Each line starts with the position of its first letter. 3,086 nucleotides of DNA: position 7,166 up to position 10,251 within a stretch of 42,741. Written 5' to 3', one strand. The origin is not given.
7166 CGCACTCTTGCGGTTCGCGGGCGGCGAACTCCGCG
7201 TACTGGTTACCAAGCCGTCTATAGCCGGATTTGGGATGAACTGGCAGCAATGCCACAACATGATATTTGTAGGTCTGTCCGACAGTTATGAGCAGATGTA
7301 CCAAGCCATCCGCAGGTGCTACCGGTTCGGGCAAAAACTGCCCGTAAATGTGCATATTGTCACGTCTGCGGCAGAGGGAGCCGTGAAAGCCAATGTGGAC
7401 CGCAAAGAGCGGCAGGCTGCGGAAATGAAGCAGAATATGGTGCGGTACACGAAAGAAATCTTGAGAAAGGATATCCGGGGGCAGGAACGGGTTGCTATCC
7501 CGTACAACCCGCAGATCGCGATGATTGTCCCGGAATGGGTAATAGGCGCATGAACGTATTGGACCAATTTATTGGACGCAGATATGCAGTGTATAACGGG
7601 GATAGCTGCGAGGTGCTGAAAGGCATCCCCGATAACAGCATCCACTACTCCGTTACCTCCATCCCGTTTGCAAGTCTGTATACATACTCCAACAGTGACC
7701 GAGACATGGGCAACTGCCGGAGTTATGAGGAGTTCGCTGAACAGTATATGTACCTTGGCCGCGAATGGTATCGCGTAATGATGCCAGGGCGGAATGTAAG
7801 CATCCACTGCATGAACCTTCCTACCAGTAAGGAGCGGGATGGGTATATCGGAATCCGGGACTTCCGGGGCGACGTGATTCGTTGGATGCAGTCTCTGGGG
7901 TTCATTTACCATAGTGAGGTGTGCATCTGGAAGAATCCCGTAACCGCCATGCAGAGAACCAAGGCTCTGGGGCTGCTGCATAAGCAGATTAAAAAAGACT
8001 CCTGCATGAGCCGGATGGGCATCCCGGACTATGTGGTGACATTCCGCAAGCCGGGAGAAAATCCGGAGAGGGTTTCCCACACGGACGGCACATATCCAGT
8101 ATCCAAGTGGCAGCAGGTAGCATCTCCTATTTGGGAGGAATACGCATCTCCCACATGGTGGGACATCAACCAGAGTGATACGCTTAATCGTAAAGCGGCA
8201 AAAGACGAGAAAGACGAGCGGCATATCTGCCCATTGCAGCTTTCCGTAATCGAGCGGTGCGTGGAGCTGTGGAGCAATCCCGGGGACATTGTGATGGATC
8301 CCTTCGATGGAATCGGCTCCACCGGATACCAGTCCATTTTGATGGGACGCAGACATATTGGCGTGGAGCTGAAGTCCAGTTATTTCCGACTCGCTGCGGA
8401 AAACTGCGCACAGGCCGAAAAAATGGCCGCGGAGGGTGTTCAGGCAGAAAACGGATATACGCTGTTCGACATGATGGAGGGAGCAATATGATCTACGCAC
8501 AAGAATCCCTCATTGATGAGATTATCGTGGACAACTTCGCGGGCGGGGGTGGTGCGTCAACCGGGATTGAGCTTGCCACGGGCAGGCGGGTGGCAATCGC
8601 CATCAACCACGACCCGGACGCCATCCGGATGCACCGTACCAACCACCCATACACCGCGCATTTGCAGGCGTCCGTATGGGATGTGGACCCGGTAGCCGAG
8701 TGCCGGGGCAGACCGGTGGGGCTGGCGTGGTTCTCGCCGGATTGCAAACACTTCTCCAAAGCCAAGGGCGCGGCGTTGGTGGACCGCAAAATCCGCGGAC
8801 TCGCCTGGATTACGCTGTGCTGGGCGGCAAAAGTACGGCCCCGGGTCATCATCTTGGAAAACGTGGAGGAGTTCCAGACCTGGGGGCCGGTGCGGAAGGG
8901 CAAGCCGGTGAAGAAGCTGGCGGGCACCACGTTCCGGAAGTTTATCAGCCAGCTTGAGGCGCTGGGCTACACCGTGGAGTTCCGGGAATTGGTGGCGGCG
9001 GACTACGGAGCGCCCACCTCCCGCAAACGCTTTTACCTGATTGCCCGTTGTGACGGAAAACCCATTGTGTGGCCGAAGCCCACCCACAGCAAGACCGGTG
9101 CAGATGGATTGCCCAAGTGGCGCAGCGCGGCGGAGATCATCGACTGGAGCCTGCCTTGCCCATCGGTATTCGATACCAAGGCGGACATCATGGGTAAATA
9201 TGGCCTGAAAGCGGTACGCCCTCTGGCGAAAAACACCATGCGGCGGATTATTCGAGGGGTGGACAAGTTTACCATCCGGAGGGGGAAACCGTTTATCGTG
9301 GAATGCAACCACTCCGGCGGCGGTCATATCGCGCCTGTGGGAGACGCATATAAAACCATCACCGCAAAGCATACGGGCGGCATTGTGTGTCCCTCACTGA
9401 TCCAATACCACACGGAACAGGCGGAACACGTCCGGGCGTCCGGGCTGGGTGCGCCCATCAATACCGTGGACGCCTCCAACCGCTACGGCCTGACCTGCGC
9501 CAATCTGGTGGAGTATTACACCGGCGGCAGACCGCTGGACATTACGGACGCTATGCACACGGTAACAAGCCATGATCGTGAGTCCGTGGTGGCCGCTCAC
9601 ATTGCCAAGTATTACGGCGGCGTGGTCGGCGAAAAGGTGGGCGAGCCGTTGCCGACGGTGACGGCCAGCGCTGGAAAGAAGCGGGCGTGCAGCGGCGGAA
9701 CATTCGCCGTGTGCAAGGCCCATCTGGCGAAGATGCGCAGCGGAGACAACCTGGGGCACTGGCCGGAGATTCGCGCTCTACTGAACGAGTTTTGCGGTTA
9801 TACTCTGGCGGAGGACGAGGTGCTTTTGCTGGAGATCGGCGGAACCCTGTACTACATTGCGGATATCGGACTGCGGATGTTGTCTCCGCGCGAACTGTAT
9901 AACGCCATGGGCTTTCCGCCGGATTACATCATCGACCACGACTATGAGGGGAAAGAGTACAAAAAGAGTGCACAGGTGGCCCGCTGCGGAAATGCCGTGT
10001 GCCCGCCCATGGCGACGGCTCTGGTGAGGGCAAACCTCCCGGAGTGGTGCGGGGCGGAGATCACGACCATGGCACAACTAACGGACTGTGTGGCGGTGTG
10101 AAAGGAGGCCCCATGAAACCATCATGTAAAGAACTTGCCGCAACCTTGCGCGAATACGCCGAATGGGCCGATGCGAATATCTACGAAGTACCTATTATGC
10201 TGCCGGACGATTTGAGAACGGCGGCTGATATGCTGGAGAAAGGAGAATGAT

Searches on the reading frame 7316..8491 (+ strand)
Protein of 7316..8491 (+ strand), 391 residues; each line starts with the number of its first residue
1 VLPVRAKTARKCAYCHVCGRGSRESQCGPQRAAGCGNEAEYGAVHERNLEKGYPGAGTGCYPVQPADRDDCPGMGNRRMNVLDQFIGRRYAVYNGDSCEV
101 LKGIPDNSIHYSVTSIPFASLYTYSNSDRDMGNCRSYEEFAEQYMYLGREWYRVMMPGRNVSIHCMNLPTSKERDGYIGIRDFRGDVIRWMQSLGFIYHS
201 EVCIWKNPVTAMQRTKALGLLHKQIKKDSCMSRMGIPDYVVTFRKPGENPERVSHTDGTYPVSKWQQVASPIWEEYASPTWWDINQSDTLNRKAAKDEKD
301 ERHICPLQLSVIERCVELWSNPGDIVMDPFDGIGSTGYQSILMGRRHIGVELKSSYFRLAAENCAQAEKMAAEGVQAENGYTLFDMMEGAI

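Call 37: search_protein_families(library=phrogs, proteins=[window:7316-8491:+], max_evalue=0.00001)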
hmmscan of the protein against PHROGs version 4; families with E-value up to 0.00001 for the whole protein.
window:7316-8491:+ (391 aa): 9 families
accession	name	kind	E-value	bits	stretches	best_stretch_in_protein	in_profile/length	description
phrog_67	-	other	1.3e-38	134.6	1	91-373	125-352/743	DNA methyltransferase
phrog_16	-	DNA, RNA and nucleotide metabolism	1.9e-32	113.4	1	149-388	666-926/986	DNA helicase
phrog_498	-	other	3.9e-17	63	1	264-371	314-427/633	DNA methyltransferase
phrog_3008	-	other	2.9e-11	44.1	1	278-364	131-211/244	DNA methyltransferase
phrog_12517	-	unknown function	2.2e-10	41.2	1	94-215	164-279/316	-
phrog_18293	-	other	9.3e-09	36.3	1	301-371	42-114/119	methyltransferase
phrog_6952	-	other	4.3e-08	34.2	1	302-361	113-172/181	DNA methyltransferase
phrog_6025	-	other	1.3e-07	32.4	1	84-221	6-124/192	DNA methyltransferase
phrog_8769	-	other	1.8e-06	28.7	1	316-366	5-55/71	methyltransferase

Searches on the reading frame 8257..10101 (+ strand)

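Call 37: search_protein_families(library=phrogs, proteins=[window:8257-10101:+], max_evalue=0.00001)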
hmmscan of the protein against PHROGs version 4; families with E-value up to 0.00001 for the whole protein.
window:8257-10101:+ (614 aa): 6 families
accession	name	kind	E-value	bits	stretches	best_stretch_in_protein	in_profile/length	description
phrog_116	-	other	5.2e-99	333.6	1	87-602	207-498/779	DNA methyltransferase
phrog_29443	-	unknown function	4.6e-59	200.7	1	87-233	2-150/273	-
phrog_23072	-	other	4e-43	149.4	1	425-599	212-393/400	DNA methyltransferase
phrog_363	-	other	1.8e-36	126.9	1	82-268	48-218/327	DNA methyltransferase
phrog_13621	-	unknown function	1.3e-33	116.5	1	461-600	5-115/121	-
phrog_5999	-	other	2.1e-24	86.7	1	89-184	4-101/109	DNA methyltransferase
